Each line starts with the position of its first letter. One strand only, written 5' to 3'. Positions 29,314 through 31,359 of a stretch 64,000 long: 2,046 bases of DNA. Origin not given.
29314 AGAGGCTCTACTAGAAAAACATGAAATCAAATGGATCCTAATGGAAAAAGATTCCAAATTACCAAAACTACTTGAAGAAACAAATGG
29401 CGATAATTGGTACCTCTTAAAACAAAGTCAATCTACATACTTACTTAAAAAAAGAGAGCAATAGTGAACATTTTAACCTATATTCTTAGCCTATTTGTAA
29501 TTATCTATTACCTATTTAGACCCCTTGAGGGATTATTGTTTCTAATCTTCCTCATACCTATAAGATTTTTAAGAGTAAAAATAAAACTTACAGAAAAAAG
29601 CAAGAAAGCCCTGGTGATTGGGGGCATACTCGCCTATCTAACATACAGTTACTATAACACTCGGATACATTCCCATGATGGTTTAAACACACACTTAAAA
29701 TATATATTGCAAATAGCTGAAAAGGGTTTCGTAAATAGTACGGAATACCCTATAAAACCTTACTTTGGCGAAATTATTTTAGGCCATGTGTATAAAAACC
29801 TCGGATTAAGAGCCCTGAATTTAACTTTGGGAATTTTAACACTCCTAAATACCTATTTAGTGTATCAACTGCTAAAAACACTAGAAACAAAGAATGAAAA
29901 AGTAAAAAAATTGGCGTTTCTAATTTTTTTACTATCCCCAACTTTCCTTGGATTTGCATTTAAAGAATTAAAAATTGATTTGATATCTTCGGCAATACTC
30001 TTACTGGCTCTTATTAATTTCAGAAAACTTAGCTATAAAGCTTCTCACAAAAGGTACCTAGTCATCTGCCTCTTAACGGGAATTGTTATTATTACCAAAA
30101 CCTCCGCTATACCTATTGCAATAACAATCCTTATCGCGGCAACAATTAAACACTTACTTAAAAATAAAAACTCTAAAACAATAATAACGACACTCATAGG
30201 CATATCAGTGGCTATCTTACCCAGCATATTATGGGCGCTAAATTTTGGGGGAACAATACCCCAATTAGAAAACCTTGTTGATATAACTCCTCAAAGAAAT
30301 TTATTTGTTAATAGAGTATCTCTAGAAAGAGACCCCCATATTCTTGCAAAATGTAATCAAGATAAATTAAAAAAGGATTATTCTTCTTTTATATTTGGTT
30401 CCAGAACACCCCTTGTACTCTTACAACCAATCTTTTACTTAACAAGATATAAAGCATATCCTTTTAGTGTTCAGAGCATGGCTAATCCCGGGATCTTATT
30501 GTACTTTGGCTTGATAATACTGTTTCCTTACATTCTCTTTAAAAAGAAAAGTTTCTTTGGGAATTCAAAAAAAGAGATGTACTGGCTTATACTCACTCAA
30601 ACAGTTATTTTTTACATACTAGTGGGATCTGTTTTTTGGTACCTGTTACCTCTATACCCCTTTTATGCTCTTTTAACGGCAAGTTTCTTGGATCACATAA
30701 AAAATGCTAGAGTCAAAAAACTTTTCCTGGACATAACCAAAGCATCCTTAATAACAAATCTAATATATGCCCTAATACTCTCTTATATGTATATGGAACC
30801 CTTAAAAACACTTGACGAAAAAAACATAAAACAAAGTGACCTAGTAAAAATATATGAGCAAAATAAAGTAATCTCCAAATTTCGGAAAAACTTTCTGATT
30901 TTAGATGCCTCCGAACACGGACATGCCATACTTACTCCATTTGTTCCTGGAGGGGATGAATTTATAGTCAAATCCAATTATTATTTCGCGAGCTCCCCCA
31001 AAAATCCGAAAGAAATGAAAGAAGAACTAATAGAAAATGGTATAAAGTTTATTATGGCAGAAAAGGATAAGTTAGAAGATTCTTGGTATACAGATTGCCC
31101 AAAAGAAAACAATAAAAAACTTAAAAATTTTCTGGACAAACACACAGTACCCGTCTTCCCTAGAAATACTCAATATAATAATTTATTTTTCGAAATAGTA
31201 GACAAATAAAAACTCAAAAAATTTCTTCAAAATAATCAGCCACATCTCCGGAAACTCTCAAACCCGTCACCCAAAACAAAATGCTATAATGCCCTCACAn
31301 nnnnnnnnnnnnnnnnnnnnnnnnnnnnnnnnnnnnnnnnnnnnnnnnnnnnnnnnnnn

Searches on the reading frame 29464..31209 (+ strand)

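Call 62: search_protein_families(library=pfam, proteins=[window:29464-31209:+], max_evalue=0.001)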
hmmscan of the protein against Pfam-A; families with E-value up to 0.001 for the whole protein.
window:29464-31209:+ (581 aa): 1 family
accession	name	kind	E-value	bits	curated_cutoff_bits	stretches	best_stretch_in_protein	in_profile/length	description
PF13231.12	PMT_2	-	2e-05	25.3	26.1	1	117-257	23-160/160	Dolichyl-phosphate-mannose-protein mannosyltransferase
